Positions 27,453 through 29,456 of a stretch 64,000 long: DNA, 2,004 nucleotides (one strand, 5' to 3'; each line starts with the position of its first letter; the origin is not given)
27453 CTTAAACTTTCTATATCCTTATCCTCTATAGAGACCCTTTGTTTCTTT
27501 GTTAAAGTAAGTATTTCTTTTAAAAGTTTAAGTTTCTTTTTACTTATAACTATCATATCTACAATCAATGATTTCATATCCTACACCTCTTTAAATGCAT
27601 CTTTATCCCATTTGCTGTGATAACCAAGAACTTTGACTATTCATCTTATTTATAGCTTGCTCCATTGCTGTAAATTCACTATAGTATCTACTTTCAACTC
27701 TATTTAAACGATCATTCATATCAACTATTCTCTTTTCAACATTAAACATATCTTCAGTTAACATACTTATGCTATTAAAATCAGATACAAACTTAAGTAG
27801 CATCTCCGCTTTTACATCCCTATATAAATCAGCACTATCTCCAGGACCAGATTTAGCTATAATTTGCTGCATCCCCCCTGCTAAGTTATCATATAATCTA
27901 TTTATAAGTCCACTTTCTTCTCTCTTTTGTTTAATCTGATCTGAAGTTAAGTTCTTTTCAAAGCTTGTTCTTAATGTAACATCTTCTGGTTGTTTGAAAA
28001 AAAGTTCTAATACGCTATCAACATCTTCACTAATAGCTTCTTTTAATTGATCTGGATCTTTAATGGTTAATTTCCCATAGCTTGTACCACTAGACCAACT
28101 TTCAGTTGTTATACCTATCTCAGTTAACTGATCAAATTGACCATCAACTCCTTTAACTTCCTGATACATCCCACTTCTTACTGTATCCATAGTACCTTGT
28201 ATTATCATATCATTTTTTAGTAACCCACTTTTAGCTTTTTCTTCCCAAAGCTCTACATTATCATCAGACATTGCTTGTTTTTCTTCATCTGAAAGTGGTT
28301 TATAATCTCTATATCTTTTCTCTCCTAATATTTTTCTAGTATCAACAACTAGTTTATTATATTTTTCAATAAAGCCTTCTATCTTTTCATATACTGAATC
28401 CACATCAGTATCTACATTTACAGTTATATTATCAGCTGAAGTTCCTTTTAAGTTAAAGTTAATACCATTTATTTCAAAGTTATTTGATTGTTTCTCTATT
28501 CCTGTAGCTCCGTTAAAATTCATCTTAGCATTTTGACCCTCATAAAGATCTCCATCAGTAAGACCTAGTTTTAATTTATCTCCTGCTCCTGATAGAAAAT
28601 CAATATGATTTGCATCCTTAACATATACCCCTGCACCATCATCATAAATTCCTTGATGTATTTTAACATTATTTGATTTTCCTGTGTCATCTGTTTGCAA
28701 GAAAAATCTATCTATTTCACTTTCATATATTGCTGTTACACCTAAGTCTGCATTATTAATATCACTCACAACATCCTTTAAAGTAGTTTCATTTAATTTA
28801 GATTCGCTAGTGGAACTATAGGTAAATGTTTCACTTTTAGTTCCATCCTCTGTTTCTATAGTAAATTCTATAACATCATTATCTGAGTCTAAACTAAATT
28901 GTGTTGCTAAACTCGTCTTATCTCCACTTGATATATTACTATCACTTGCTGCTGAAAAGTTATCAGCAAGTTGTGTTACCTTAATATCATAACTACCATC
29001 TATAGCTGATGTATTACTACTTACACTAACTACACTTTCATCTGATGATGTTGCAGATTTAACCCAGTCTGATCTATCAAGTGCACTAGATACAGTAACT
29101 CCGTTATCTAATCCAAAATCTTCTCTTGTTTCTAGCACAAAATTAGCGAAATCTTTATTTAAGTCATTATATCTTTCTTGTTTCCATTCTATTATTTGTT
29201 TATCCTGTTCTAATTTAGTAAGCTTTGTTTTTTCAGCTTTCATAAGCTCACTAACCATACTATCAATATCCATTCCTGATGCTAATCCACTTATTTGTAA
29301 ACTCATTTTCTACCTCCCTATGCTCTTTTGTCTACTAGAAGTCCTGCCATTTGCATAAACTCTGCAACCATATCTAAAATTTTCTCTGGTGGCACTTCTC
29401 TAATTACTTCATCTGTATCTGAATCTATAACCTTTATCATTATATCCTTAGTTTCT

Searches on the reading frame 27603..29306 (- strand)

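Call 81: search_protein_families(library=pfam, proteins=[window:27603-29306:-], max_evalue=0.00001)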
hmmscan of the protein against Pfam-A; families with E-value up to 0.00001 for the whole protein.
window:27603-29306:- (567 aa): 2 families
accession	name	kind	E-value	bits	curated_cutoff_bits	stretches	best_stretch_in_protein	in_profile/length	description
PF07195.17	FliD_C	-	1e-42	146.6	25.4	1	257-557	1-236/236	Flagellar hook-associated protein 2 C-terminus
PF02465.23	FliD_N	-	3.5e-24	85.7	24.8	1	10-115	1-95/97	Flagellar hook-associated protein 2 N-terminus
